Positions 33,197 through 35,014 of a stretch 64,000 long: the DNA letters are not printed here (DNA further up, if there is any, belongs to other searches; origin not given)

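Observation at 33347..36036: ApbE flavin transferase + secreted FMN-binding domain protein + membrane FAD/NAD oxidoreductase: candidate extracytoplasmic flavinylated electron-transfer module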

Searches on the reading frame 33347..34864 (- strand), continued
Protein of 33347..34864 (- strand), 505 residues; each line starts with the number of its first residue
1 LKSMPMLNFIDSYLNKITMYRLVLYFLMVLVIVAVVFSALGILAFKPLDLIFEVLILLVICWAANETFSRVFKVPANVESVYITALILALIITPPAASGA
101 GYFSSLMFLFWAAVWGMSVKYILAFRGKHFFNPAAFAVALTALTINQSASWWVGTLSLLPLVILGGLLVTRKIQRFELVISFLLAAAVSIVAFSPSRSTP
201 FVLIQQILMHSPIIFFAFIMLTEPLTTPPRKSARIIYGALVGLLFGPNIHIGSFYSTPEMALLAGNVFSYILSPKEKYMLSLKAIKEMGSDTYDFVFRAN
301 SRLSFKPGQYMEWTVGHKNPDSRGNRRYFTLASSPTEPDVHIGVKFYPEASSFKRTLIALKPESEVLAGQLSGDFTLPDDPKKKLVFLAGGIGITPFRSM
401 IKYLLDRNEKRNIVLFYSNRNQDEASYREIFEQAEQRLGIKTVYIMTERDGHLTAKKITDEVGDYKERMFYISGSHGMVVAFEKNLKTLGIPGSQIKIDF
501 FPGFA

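Call 29: predict_structure(alignment_id=A1)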
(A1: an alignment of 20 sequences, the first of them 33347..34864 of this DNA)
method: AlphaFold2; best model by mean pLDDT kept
length: 505 residues; sequences in the alignment: 20
mean_pLDDT: 79.4   pTM: 0.70
mean pLDDT of the five models: 79.4, 77.2, 76.7, 75.0, 74.5
residues with pLDDT >= 90: 110; 70-90: 289; 50-70: 91; < 50: 15
segments of 3 or more residues with pLDDT < 50: 1-4, 320-326, 502-505
pLDDT, mean of each block of 10 residues (from residue 1): 54 68 87 91 86 92 87 71 88 76 83 83 65 71 57 75 86 80 86 72 77 79 65 84 72 61 76 75 89 87 77 62 49 83 79 79 82 76 93 87 95 94 88 96 91 90 93 84 90 85 41
secondary structure, 60 per line:
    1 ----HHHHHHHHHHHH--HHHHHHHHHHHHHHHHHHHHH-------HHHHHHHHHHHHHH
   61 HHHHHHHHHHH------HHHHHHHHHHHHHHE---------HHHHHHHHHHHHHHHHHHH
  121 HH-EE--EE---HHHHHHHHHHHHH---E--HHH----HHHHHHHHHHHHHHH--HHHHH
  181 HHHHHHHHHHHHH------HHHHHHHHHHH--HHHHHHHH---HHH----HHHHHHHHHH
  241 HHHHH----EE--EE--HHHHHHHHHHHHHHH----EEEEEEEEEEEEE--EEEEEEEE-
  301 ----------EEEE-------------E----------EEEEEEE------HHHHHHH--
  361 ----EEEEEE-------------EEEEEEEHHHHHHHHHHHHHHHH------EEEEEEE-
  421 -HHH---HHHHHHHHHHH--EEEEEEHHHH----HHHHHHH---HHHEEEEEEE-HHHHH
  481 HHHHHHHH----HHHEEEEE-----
elements in order: H5-16 H19-39 H47-71 H78-91 H102-122 H133-145 H159-173 H176-193 H200-210 H213-220 H231-245 H258-272 E277-289 E292-299 E311-314 E339-345 H352-358 E365-370 E384-390 H391-406 E413-419 H428-438 E441-446 H447-450 H455-461 E468-474 H476-488 E496-500

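Call 32: fold_search(model_id=the predicted structure, library=pdb)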
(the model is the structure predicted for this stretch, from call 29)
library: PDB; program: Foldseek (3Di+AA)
matches with E <= 10: 1361; with E <= 0.001: 327
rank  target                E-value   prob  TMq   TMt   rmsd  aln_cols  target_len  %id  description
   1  6o0a                  1.2e-14  1.00  0.40  0.51  12.5       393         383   17  Crystal structure of flavohemoglobin from Malassezia yamatoensis with bound FAD and heme determined by iron SAD phasing (released 2019-03-06)
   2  5ogx                  6.8e-14  1.00  0.41  0.60   3.0       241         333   22  Crystal structure of Amycolatopsis cytochrome P450 reductase GcoB. (released 2018-07-04)
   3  8qta                  8.3e-14  1.00  0.38  0.47  15.4       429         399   14  Cryo-EM structure of Streptococcus pneumoniae NADPH oxidase F397A mutant in complex with NADPH (released 2024-07-24)
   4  1gvh                  1.4e-13  1.00  0.42  0.53  12.1       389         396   15  The X-ray structure of ferric Escherichia coli flavohemoglobin reveals an unespected geometry of the distal heme pocket (released 2002-08-06)
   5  4g1v                  2.0e-13  1.00  0.44  0.55  10.5       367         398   14  X-ray structure of yeast flavohemoglobin (released 2012-11-14)
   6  8qt6                  2.9e-13  1.00  0.38  0.47  16.0       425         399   16  Cryo-EM structure of Streptococcus pneumoniae NADPH oxidase (released 2024-07-24)
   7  4g1b_A                3.7e-13  1.00  0.42  0.52  12.3       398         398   15  X-ray structure of yeast flavohemoglobin in complex with econazole (released 2012-11-14)
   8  7qty                  7.8e-13  1.00  0.38  0.67   6.8       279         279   20  X-ray structure of FAD domain of NqrF of Klebsiella pneumoniae (released 2022-02-09)
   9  4eh1_B                1.9e-12  1.00  0.39  0.80   3.2       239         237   20  Crystal Structure of the Flavohem-like-FAD/NAD Binding Domain of Nitric Oxide Dioxygenase from Vibrio cholerae O1 biov (released 2012-04-25)
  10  8qq1_F                2.5e-12  1.00  0.37  0.78   3.7       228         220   17  SpNOX dehydrogenase domain, mutant F397W in complex with Flavin adenine dinucleotide (FAD) (released 2024-05-08)
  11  8dos_A                4.7e-12  1.00  0.38  0.74   4.0       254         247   20  Crystal structure of Ferredoxin (flavodoxin):NADP(+) oxidoreductase from Klebsiella pneumoniae (released 2022-07-27)
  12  4wqm                  4.9e-12  1.00  0.37  0.56   3.9       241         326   21  Structure of the toluene 4-monooxygenase NADH oxidoreductase T4moF, K270S K271S variant (released 2015-09-09)
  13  7c3b_A                5.5e-12  1.00  0.38  0.58   3.4       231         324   19  Ferredoxin reductase in carbazole 1,9a-dioxygenase (FAD apo form) (released 2021-05-26)
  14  1krh_A                7.0e-12  1.00  0.39  0.57   3.8       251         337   20  X-ray Structure of Benzoate Dioxygenase Reductase (released 2002-05-15)
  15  2ok8_A                7.4e-12  1.00  0.38  0.70   4.4       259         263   17  Ferredoxin-NADP+ reductase from Plasmodium falciparum (released 2007-02-13)
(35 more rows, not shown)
